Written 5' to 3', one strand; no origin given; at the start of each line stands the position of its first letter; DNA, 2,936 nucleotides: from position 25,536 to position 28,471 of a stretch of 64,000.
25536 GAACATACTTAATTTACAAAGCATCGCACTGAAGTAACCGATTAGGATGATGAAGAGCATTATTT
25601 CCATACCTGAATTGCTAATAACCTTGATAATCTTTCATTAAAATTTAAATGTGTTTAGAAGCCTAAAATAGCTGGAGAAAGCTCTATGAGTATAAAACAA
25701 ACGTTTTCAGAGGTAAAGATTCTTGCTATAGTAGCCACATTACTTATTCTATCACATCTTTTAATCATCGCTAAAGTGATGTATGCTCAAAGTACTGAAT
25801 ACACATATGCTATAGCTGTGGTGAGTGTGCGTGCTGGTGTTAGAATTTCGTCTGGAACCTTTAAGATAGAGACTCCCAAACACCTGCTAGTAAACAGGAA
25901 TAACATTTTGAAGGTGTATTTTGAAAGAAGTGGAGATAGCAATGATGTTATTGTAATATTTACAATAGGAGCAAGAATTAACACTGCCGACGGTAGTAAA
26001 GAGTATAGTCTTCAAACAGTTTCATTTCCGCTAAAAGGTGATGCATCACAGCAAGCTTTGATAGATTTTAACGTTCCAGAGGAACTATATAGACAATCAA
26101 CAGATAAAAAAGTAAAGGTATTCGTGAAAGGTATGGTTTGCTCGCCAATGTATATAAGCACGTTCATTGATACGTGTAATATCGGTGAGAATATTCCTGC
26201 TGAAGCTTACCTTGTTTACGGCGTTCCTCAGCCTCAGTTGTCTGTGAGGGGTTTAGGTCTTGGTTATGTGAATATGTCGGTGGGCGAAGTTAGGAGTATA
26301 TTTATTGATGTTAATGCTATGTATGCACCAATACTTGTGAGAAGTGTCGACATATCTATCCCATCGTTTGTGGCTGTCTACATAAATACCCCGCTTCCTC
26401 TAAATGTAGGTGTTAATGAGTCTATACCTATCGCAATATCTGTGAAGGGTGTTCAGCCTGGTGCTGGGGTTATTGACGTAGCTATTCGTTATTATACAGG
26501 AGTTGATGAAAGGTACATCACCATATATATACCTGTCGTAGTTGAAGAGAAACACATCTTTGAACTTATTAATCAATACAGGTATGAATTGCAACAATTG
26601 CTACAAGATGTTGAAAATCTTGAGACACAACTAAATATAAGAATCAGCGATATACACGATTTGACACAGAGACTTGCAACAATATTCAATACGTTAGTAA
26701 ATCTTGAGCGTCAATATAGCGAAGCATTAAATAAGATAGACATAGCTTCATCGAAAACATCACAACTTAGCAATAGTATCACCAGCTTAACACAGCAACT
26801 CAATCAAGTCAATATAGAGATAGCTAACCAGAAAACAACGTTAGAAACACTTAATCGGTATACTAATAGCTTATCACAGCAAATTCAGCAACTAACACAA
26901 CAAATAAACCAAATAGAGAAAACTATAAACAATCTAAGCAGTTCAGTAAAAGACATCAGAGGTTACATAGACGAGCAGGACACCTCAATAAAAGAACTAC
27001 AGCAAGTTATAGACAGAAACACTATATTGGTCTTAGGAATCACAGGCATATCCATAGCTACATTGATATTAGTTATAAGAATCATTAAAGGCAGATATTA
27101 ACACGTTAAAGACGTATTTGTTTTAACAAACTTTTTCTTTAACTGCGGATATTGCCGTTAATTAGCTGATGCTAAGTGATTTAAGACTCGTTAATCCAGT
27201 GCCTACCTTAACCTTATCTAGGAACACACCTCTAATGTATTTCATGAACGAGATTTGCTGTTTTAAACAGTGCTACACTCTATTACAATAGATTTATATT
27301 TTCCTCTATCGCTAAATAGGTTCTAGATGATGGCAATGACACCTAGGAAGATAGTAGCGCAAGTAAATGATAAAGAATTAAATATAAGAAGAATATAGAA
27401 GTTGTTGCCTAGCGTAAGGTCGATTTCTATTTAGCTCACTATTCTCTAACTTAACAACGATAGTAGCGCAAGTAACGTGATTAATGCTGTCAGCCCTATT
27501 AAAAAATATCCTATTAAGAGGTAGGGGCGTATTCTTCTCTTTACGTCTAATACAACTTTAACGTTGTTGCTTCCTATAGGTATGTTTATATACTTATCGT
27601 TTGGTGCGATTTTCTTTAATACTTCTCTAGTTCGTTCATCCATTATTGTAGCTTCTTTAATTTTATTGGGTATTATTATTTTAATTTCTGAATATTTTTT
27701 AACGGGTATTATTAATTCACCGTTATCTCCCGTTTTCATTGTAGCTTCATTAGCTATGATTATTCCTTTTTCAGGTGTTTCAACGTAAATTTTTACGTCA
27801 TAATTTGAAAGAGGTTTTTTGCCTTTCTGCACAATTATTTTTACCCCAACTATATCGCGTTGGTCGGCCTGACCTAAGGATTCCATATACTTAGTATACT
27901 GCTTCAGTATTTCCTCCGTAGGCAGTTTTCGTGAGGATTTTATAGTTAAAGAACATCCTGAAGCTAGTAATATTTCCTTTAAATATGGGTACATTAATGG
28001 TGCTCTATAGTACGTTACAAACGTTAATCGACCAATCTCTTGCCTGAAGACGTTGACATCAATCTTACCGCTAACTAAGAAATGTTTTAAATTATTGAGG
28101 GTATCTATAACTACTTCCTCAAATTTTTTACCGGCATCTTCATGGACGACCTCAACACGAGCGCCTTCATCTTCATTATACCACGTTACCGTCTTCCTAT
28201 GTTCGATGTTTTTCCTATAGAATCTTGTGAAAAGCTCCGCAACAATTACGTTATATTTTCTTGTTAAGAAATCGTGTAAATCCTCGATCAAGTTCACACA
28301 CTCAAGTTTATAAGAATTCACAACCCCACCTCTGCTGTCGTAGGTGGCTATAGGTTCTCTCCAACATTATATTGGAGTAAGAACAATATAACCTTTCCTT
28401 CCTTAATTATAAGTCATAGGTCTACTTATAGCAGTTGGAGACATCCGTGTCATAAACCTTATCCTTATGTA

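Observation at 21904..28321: Uncharacterised four-gene membrane/envelope cluster, the best candidate for an undescribed system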

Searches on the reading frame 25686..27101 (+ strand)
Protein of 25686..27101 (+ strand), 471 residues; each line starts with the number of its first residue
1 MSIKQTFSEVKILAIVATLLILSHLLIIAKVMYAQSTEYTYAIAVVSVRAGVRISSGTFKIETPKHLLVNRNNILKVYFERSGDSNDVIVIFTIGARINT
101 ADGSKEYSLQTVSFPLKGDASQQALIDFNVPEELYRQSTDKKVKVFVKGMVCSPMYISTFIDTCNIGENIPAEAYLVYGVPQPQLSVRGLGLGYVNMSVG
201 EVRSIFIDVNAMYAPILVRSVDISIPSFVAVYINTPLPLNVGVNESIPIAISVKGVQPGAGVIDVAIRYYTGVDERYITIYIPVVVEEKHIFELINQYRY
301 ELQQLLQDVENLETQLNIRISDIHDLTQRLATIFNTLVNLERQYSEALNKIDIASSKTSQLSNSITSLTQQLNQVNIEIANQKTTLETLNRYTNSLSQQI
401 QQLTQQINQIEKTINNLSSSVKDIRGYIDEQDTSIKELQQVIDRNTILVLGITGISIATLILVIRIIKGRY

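Call 4: search_protein_families(library=pfam, proteins=[window:25686-27101:+], max_evalue=1)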
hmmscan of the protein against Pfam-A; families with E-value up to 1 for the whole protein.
window:25686-27101:+ (471 aa): 105 families (the best 25 are shown)
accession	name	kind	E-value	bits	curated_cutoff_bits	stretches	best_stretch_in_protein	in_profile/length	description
PF06419.17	COG6_N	-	3.3e-05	24.4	27.4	2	304-377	15-89/114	Conserved oligomeric complex COG6, N-terminal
PF10473.14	CENP-F_leu_zip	-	7.2e-05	23.3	34.5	1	350-442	18-110/140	Leucine-rich repeats of kinetochore protein Cenp-F/LEK1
PF23991.1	DUF7310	-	0.0001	23.1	40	1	369-439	2-71/83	Coiled-coil region of unknown function (DUF7310)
PF06160.17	EzrA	-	0.00021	20.2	39.6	1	289-447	309-465/557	Septation ring formation regulator, EzrA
PF08647.16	BRE1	-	0.0003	21.3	27.9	1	353-430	14-91/95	BRE1 E3 ubiquitin ligase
PF07889.17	DUF1664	-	0.00038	20.9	34.6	1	360-442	38-117/124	Protein of unknown function (DUF1664)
PF02601.20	Exonuc_VII_L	-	0.0005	20.1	35.9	1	302-445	142-301/315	Exonuclease VII, large subunit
PF13863.11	DUF4200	-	0.00082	20.1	29.7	1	297-399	10-116/119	Domain of unknown function (DUF4200)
PF06008.19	Laminin_I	-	0.0014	18.9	34.6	2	359-442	15-98/259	Laminin Domain I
PF19220.6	Rod_CreS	-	0.0015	18.1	100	1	327-426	19-118/359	Crescentin, rod domain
PF11932.13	DUF3450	-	0.0018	18.1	32.6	2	344-418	25-99/241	Protein of unknown function (DUF3450)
PF25762.1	HAUS1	-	0.0021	18.3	40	1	302-417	81-196/236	HAUS augmin-like complex subunit 1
PF00038.26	Filament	-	0.0027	17.8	40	1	296-444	138-281/313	Intermediate filament protein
PF07888.16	CALCOCO1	-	0.0027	17.1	36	1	297-444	70-217/496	Calcium binding and coiled-coil domain (CALCOCO1) like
PF10779.14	XhlA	-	0.003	18.1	34.7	2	404-443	3-42/67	Haemolysin XhlA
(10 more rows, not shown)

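Call 5: search_protein_families(library=ncbifam, proteins=[window:25686-27101:+], max_evalue=1)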
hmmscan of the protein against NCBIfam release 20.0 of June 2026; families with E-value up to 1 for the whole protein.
window:25686-27101:+ (471 aa): 68 families (the best 25 are shown)
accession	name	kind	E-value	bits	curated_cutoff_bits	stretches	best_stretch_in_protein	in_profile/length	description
NF045487.1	ASRP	equivalog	2.6e-10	39.6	300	1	293-446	121-276/593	archaea-specific SMC-related protein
TIGR02168.1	SMC_prok_B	equivalog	1.2e-08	33.2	567.35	1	297-441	739-883/1181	chromosome segregation protein SMC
TIGR02169.1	SMC_prok_A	equivalog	2.1e-08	32.4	729.4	1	297-443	672-816/1165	chromosome segregation protein SMC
NF041035.1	Rad50_Halo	equivalog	8.1e-08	31.1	1000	1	289-444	240-395/883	DNA double-strand break repair ATPase Rad50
TIGR04523.1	Mplasa_alph_rch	subfamily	8.2e-08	30.6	270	1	293-445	412-557/745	helix-rich protein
NF002572.0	PRK02224.1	equivalog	2.1e-07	29.6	1087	1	291-445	242-396/888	DNA double-strand break repair ATPase Rad50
NF040788.1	S-lay_SlaB_Mtsph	equivalog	2.1e-06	26.9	700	3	380-443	304-367/416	S-layer protein SlaB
NF041034.1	Rad50_Sulf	equivalog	7.4e-06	24.1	1000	1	295-441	554-699/872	DNA double-strand break repair ATPase Rad50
NF003034.1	PRK03918.1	equivalog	7.9e-06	24.1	700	1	306-440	164-300/878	DNA double-strand break repair ATPase Rad50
NF047515.1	SpiroCoCo_C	equivalog_domain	2e-05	23.9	125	1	290-443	28-176/313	SpiroCoCo family coiled-coil protein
TIGR00996.1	Mtu_fam_mce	paralog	9.8e-05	21.7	140.5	1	299-434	129-256/291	MCE family protein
NF038139.1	Reg_Aceta_RamB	equivalog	0.00013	20.7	700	1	301-425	72-191/465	acetate metabolism transcriptional regulator RamB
TIGR00618.1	sbcc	subfamily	0.00013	20.1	478.5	1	290-438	461-611/1043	exonuclease subunit SbcC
NF041120.1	RqcH_arch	equivalog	0.0005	19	400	1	287-449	211-373/645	ribosome rescue protein RqcH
NF045780.1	TrlF_fam_ATP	equivalog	0.00054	18.8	350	1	293-442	526-681/944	TrlF family AAA-like ATPase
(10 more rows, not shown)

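Call 10: search_protein_families(library=phrogs, proteins=[window:25686-27101:+], max_evalue=0.1)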
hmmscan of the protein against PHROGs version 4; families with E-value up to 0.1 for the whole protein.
window:25686-27101:+ (471 aa): 58 families (the best 25 are shown)
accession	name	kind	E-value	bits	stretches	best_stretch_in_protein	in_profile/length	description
phrog_5218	-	unknown function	8.8e-06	25.1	1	308-444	51-198/1599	-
phrog_1775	-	head and packaging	1.8e-05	23.4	1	301-438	477-608/1609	minor head protein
phrog_77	-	DNA, RNA and nucleotide metabolism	4.8e-05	23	1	291-445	656-789/967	SbcC-like subunit of palindrome specific endonuclease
phrog_1272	-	tail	0.0001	21.1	1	307-438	70-208/1606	tail length tape measure protein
phrog_16465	-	DNA, RNA and nucleotide metabolism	0.00035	20.7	1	299-449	190-341/491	exonuclease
phrog_5553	-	unknown function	0.00042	21.5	1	290-379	4-93/114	-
phrog_1204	-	tail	0.001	18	1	302-443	353-495/1483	tail protein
phrog_16040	-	head and packaging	0.0016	17.4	1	317-434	246-366/1254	virion structural protein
phrog_19600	-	other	0.0017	18.2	1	329-443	314-428/447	ATPase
phrog_3394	-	unknown function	0.0019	16.6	1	300-432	32-157/1862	-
phrog_5328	-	unknown function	0.0023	19.3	1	356-442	2-88/101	-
phrog_1533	-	tail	0.0023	16.5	1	295-423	67-221/1688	tail length tape measure protein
phrog_6211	-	tail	0.0025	16.8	1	293-409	289-401/1168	minor tail protein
phrog_2990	-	unknown function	0.0031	18.7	1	368-463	31-127/133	-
phrog_167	-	tail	0.0042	15.8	1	303-429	56-183/1555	tail length tape measure protein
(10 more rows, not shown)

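Call 12: search_solved_structures(query=window:25686-27101:+, max_evalue=1)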
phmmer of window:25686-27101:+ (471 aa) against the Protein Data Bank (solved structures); distinct sequences matched with E-value up to 1: 63 (the best 60 are shown).
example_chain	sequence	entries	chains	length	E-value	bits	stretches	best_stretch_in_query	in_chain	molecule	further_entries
6gaj_A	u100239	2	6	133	0.003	19.9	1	317-418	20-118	Outer capsid protein sigma-1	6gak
8qox_B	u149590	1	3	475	0.0046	19.3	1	336-463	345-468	Conserved membrane protein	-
6gao_A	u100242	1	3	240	0.007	18.7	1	317-441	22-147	Outer capsid protein sigma-1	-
8qae_A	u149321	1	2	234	0.012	17.9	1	360-443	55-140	sc-apCC-6-SLLA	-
6pfp_A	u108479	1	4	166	0.031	16.6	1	309-425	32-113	Myosin-7 fused to GP7 and EB1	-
5w42_B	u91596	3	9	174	0.049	15.9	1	378-432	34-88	Hemagglutinin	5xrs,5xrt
23vw_A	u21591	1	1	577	0.099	14.9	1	329-417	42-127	CRISPR-associated DNA-binding protein Cas12m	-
6gap_A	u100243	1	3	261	0.13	14.5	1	353-440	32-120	Outer capsid protein sigma-1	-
9occ_M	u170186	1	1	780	0.17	14.1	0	374-455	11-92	Tail tape measure protein gp18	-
8tj8_B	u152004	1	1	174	0.18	14.1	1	378-431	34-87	Hemagglutinin HA2 chain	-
1rv0_I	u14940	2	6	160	0.2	13.9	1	378-430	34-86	hemagglutinin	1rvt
8i3e_A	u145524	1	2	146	0.21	13.8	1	350-442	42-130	ELKS/Rab6-interacting/CAST family member 1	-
6mzk_A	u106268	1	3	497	0.27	13.5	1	378-431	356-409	Hemagglutinin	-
8dis_d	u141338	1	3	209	0.32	13.2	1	378-430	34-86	Hemagglutinin HA2 chain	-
4yk2_A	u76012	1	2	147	0.32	13.2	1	295-383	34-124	Bartonella effector protein (Bep) substrate of VirB T4SS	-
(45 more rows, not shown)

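Call 51: find_related_loci(query=A3, collection=viral_contigs, flank=10000)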
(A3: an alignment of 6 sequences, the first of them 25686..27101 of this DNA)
Query A3 (471 aa) in viral_contigs; peptide patterns used: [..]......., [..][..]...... (x = any residue, [..] = any of these).
56 stretches matched a pattern, but none encodes a relative of the query by tblastn (E <= 1e-3).

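Call 52: find_related_loci(query=A3, collection=metagenome_contigs, flank=10000)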
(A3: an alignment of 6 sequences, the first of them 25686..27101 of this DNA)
Query A3 (471 aa) in metagenome_contigs; peptide patterns used: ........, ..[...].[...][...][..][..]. (x = any residue, [..] = any of these).
489 stretches matched a pattern, but none encodes a relative of the query by tblastn (E <= 1e-3).

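Call 59: predict_structure(alignment_id=A3)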
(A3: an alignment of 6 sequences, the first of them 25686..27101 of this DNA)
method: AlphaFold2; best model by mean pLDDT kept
length: 471 residues; sequences in the alignment: 6
mean_pLDDT: 72.1   pTM: 0.37
mean pLDDT of the five models: 72.1, 72.1, 71.0, 65.9, 63.9
residues with pLDDT >= 90: 24; 70-90: 264; 50-70: 153; < 50: 30
segments of 3 or more residues with pLDDT < 50: 1-5, 28-36, 315-322, 469-471
pLDDT, mean of each block of 10 residues (from residue 1): 48 62 53 53 80 76 81 83 66 89 87 71 82 80 87 62 77 75 76 79 89 78 88 87 83 88 86 72 80 63 62 47 49 64 66 67 73 75 75 76 76 75 72 68 56 58 53 36
secondary structure, 60 per line:
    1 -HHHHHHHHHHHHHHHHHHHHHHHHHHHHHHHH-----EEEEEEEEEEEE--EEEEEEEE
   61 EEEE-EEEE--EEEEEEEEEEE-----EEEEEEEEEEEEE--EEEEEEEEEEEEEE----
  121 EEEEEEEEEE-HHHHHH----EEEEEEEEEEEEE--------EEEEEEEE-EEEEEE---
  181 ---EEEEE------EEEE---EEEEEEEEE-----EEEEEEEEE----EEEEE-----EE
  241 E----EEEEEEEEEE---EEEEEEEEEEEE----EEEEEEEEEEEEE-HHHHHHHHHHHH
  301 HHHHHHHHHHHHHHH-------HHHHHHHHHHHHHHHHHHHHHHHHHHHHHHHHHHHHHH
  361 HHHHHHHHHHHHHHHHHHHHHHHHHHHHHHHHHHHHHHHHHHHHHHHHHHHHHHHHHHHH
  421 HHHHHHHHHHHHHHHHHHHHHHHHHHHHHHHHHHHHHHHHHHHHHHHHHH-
elements in order: H2-33 E39-50 E53-64 E66-69 E72-82 E88-100 E103-116 E121-130 H132-137 E142-154 E163-170 E172-177 E184-188 E195-198 E202-210 E216-224 E229-233 E239-241 E246-255 E259-270 E275-287 H289-315 H323-470

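Call 65: fold_search(model_id=the predicted structure, library=pdb)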
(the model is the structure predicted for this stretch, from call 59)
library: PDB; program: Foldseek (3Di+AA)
matches with E <= 10: 1777; with E <= 0.001: 255
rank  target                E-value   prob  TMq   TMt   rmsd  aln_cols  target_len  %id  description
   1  8tr9                  2.1e-08  1.00  0.19  0.14  12.1       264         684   10  Cryo-EM structure of transglutaminase 2 bound to GDP (released 2024-07-31)
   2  8cs9_X                1.3e-07  1.00  0.22  0.17  11.7       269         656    8  Composite reconstruction of Class 1 of the erythrocyte ankyrin-1 complex (released 2022-07-20)
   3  8csw                  2.2e-07  1.00  0.21  0.16  12.0       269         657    9  Local refinement of protein 4.2 in Class 2 of erythrocyte ankyrin-1 complex (released 2022-07-20)
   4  6a8p_B                2.2e-07  1.00  0.20  0.15  11.2       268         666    8  Transglutaminase 2 mutant G224V in complex with GTP (released 2018-09-26)
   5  1l9m_B                2.4e-07  1.00  0.21  0.15  11.4       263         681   12  Three-dimensional structure of the human transglutaminase 3 enzyme: binding of calcium ions change structure for activ (released 2002-05-29)
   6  7uzs                  2.9e-07  1.00  0.21  0.16  11.8       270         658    9  Protein 4.2 (local refinement from consensus reconstruction of ankyrin complex classes) (released 2022-07-20)
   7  6a8p_C                3.0e-07  1.00  0.19  0.15  11.8       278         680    9  Transglutaminase 2 mutant G224V in complex with GTP (released 2018-09-26)
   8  1l9m_A                5.9e-07  1.00  0.21  0.15  11.6       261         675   12  Three-dimensional structure of the human transglutaminase 3 enzyme: binding of calcium ions change structure for activ (released 2002-05-29)
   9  3s3j_A                6.6e-07  1.00  0.19  0.15  12.1       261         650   10  Transglutaminase 2 in complex with a novel inhibitor (released 2012-06-06)
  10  9ijj_L                7.3e-07  1.00  0.21  0.38  13.2       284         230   11  In situ structure of the central apparatus in mouse sperm axoneme. (released 2025-06-04)
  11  1l9n_A                7.3e-07  1.00  0.20  0.15  11.6       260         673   13  Three-dimensional structure of the human transglutaminase 3 enzyme: binding of calcium ions change structure for activ (released 2002-05-29)
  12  5mhl_B                7.6e-07  1.00  0.19  0.14  14.4       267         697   12  FXIIIa in complex with the inhibitor Mi0621 (released 2017-12-20)
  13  6a8p_A                7.6e-07  1.00  0.19  0.14  11.4       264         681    9  Transglutaminase 2 mutant G224V in complex with GTP (released 2018-09-26)
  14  7som_D                8.9e-07  1.00  0.19  0.07  11.8       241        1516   12  Ciliary C2 central pair apparatus isolated from Chlamydomonas reinhardtii (released 2022-04-13)
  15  8oxy_A                9.4e-07  1.00  0.20  0.15  10.7       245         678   11  Transglutaminase 3 without calcium in complex with DH patient-derived Fab DH63-B02 (released 2023-10-18)
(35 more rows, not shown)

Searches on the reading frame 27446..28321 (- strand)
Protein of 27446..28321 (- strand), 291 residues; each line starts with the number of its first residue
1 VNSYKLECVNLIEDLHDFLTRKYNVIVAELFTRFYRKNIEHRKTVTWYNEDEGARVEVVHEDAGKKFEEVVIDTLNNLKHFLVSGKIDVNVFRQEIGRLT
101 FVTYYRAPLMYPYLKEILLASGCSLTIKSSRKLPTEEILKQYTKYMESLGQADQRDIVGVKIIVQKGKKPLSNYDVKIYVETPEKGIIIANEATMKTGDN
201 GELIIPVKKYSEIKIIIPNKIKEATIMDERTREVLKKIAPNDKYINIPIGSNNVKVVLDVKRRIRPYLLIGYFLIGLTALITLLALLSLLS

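Call 4: search_protein_families(library=pfam, proteins=[window:27446-28321:-], max_evalue=1)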
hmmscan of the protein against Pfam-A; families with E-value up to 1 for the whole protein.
window:27446-28321:- (291 aa): 0 families

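Call 5: search_protein_families(library=ncbifam, proteins=[window:27446-28321:-], max_evalue=1)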
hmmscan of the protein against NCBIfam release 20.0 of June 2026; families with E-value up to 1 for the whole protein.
window:27446-28321:- (291 aa): 1 family
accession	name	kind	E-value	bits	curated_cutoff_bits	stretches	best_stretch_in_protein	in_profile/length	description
NF033518.0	transpos_IS607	equivalog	0.078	12.5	110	1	15-81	111-174/187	IS607 family transposase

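Call 10: search_protein_families(library=phrogs, proteins=[window:27446-28321:-], max_evalue=0.1)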
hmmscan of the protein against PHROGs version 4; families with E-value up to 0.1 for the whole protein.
window:27446-28321:- (291 aa): 0 families

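Call 13: search_solved_structures(query=window:27446-28321:-, max_evalue=10)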
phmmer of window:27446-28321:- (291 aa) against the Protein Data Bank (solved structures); distinct sequences matched with E-value up to 10: 0.

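Call 24: find_homologous_proteins(query=window:27446-28321:-)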
Query window:27446-28321:- (291 aa): 3 proteins with E <= 0.001 among 2223 candidates.
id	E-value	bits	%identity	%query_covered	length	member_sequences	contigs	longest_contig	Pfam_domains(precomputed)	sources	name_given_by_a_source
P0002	4.6e-178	608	96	100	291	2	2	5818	-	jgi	-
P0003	4.5e-166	569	94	93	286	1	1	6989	-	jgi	-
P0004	4.1e-97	343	73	72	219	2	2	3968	-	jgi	-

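Call 25: find_encoding_contigs(protein=P0004, flank=10000)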
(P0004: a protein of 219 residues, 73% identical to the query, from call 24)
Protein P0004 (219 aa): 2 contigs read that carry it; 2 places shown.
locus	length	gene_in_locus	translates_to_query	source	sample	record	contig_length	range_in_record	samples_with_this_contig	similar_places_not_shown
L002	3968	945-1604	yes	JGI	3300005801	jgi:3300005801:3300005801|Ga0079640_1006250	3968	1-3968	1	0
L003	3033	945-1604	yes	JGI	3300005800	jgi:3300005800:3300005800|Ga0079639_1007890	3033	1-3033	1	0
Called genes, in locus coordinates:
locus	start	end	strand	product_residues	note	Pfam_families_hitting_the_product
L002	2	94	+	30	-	?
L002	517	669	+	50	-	-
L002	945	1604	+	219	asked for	-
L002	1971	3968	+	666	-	?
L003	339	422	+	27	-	-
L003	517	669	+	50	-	-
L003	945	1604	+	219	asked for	-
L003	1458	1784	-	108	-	-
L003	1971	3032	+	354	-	?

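Call 26: find_encoding_contigs(protein=P0003, flank=10000)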
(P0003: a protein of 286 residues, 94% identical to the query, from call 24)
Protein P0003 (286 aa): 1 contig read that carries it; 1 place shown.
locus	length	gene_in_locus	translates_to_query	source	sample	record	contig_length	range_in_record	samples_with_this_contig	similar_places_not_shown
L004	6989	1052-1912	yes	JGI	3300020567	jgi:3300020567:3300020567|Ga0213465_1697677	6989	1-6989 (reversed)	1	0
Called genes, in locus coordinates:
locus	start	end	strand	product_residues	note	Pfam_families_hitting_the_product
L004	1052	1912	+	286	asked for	-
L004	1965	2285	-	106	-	-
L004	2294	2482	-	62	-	-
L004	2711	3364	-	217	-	-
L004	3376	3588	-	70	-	-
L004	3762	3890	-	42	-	-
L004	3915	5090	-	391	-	-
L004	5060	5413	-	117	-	-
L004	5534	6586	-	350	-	-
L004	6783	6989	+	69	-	?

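Call 27: find_encoding_contigs(protein=P0002, flank=10000)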
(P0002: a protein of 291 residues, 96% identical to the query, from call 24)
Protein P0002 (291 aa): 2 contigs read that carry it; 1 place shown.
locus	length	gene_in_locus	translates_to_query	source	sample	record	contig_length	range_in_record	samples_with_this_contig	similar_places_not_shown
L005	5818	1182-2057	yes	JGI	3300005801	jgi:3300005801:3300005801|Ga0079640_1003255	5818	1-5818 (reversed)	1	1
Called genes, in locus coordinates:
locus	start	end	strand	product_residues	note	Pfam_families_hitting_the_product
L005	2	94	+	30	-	?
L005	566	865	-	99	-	-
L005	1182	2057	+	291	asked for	-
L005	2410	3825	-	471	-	PF24161:CCDC39 (weak)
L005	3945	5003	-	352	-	-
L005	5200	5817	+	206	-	?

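Call 95: search_protein_families(library=padloc, proteins=[window:27446-28321:-], max_evalue=0.1)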
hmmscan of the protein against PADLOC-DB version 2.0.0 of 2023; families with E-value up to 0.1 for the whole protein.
window:27446-28321:- (291 aa): 0 families

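Call 96: search_protein_families(library=pfam, proteins=[L004:3915-5090:-, L004:5060-5413:-, L004:2711-3364:-, L004:1965-2330:-, L004:2294-2482:-, L004:3376-3588:-], max_evalue=0.1)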
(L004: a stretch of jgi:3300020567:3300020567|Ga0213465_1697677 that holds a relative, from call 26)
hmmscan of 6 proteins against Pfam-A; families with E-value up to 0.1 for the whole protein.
L004:3915-5090:- (391 aa): 0 families

L004:5060-5413:- (117 aa): 0 families

L004:2711-3364:- (217 aa): 0 families

L004:1965-2330:- (121 aa): 0 families

L004:2294-2482:- (62 aa): 1 family
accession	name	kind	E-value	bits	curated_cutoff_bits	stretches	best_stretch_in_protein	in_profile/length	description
PF11667.14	DUF3267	-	0.04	14.7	27.1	1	16-56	4-44/108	Putative zincin peptidase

L004:3376-3588:- (70 aa): 1 family
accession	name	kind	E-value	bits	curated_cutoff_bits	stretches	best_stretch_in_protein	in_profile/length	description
PF07332.16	Phage_holin_3_6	-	0.00045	20.7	28.4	1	8-69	35-96/116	Putative Actinobacterial Holin-X, holin superfamily III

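Call 101: search_dna_similar(query=window:27446-28321:-, collection=phages, mode=protein, max_evalue=0.001, max_rows=8)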
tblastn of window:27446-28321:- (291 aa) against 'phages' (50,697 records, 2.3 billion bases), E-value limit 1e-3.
No match.

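Call 103: search_dna_similar(query=window:27446-28321:-, collection=plasmids, mode=protein, max_evalue=0.001, max_rows=8)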
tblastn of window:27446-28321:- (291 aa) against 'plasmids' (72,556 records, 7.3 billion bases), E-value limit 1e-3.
No match.

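Call 122: search_solved_structures(query=A7, max_evalue=10)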
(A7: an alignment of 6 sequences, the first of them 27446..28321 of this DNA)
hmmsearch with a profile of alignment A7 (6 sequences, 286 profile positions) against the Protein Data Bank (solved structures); distinct sequences matched with E-value up to 10: 1.
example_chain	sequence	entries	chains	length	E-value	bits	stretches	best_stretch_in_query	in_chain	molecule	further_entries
1o8x_A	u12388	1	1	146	2.6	10.4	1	21-53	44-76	TRYPAREDOXIN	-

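Call 125: find_related_loci(query=A7, collection=viral_contigs, flank=10000)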
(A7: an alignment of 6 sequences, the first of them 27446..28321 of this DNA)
Query A7 (291 aa) in viral_contigs; peptide patterns used: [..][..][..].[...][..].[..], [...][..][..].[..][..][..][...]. (x = any residue, [..] = any of these).
139 stretches matched a pattern, but none encodes a relative of the query by tblastn (E <= 1e-3).
